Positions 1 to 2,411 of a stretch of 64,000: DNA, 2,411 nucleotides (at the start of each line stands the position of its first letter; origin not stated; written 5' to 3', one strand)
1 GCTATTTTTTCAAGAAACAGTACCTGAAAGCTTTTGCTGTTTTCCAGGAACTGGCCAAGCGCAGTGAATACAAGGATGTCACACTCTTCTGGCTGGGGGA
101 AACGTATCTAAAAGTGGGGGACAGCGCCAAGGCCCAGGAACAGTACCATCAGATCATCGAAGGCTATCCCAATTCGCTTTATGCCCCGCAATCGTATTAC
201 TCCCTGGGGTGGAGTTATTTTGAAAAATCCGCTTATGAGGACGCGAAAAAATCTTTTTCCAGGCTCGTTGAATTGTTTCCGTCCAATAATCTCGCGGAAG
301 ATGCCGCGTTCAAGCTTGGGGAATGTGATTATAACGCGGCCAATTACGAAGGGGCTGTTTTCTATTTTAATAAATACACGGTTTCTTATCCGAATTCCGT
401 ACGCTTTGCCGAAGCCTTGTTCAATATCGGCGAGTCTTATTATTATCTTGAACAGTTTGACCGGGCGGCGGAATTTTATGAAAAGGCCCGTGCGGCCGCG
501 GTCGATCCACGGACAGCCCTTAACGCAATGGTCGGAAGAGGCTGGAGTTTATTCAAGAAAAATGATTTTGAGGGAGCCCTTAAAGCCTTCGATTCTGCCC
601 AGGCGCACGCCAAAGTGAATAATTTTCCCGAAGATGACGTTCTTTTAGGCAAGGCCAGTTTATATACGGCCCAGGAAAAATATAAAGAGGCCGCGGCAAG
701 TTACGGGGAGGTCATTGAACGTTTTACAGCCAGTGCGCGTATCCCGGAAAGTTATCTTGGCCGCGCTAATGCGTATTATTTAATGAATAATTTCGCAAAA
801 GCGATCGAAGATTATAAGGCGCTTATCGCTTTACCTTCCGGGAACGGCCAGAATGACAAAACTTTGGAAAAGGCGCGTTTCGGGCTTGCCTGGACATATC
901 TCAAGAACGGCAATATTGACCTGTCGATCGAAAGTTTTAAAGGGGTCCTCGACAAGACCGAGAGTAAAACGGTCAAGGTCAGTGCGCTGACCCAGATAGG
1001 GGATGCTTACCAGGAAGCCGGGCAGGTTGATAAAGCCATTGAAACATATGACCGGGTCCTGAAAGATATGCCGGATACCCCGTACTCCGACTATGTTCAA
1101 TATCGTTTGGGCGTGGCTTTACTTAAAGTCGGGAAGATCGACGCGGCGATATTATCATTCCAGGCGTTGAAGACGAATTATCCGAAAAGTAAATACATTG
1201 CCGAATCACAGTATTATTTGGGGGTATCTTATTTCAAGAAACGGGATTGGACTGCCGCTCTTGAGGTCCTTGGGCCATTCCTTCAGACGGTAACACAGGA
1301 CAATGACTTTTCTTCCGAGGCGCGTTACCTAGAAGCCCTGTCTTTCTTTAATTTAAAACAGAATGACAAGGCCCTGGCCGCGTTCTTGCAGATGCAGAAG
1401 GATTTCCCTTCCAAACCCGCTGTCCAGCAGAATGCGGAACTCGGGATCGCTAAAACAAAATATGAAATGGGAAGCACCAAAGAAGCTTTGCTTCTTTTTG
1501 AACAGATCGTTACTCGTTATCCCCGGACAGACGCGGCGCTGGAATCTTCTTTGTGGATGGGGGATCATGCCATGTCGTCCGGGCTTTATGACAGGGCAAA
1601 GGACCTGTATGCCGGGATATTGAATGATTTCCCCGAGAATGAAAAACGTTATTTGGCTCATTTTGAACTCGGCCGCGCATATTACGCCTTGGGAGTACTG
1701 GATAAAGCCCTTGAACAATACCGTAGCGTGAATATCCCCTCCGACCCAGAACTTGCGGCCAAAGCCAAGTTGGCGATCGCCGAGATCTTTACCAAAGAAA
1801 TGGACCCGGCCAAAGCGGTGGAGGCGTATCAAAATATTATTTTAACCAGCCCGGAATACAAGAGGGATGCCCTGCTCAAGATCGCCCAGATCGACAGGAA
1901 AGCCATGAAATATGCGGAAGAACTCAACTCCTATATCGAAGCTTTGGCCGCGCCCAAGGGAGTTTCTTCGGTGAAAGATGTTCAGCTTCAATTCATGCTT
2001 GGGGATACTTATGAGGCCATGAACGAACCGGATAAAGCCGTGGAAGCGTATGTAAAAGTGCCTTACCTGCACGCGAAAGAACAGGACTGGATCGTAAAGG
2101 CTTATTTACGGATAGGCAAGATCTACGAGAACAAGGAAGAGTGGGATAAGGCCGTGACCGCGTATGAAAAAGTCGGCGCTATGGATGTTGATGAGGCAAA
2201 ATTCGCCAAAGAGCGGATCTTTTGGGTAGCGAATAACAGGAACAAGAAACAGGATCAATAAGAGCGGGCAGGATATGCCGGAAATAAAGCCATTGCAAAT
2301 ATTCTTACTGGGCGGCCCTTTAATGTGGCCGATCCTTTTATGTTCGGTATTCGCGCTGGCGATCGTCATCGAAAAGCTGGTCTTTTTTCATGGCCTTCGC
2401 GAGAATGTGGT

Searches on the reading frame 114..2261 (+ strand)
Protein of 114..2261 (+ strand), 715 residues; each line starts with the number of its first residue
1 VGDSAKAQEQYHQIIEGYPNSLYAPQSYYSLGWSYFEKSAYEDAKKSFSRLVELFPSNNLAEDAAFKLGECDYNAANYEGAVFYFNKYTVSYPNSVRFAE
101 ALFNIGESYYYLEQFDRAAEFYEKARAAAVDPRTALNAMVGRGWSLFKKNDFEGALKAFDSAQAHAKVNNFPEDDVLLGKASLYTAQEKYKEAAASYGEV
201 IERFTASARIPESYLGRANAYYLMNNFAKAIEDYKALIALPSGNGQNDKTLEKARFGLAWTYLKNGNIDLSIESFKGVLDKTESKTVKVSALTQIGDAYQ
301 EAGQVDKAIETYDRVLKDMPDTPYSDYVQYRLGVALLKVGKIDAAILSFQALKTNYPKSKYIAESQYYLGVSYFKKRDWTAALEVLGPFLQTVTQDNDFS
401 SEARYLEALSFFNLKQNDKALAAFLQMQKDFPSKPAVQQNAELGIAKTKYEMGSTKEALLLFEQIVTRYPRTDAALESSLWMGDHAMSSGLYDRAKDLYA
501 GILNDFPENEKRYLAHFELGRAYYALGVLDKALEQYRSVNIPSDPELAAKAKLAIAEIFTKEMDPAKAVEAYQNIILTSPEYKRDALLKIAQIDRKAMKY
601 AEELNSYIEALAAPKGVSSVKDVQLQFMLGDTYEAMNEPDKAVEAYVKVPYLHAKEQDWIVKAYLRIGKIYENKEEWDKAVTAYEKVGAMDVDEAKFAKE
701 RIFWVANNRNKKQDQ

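Call 17: search_protein_families(library=pfam, proteins=[window:114-2261:+], max_evalue=0.00001)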
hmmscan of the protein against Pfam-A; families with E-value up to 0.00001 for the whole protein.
window:114-2261:+ (715 aa): 21 families
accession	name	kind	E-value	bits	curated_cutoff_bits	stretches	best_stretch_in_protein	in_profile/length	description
PF13174.12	TPR_6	-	1.6e-65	213.8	26.3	0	291-321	2-32/33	Tetratricopeptide repeat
PF07719.23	TPR_2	-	2.5e-55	180.5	27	0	99-126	1-28/34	Tetratricopeptide repeat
PF00515.34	TPR_1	-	3.6e-50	166.3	27.8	0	99-125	1-27/34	Tetratricopeptide repeat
PF13432.12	TPR_16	-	7e-44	148.3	32.7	1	295-359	3-64/65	Tetratricopeptide repeat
PF13428.12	TPR_14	-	1.5e-33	112.2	23.5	0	291-318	3-30/44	Tetratricopeptide repeat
PF13424.12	TPR_12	-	3.1e-33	114.2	30.1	0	99-164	3-73/77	Tetratricopeptide repeat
PF13181.12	TPR_8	-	1.3e-32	109.5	25.7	0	99-125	1-27/34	Tetratricopeptide repeat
PF13176.12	TPR_7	-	4.8e-27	92.1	27.9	0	291-319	1-28/36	Tetratricopeptide repeat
PF14559.12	TPR_19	-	5.6e-26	91.1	25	0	301-360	3-59/68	Tetratricopeptide repeat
PF13525.12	YfiO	-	1.2e-16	61.5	25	1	330-472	9-123/203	Outer membrane lipoprotein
PF12895.13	ANAPC3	-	1.2e-14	54.7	27.2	0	363-425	23-80/82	Anaphase-promoting complex, cyclosome, subunit 3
PF09976.15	TPR_21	-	4e-14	53.3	25.5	0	142-332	26-188/193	Tetratricopeptide repeat-like domain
PF13414.12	TPR_11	-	2.9e-12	46.5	26.8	0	296-340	1-42/42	TPR repeat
PF13374.12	TPR_10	-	7.6e-11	42.1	27.5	0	102-127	5-30/42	Tetratricopeptide repeat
PF13431.12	TPR_17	-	2.7e-10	40.1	24.4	0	253-270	14-31/34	Tetratricopeptide repeat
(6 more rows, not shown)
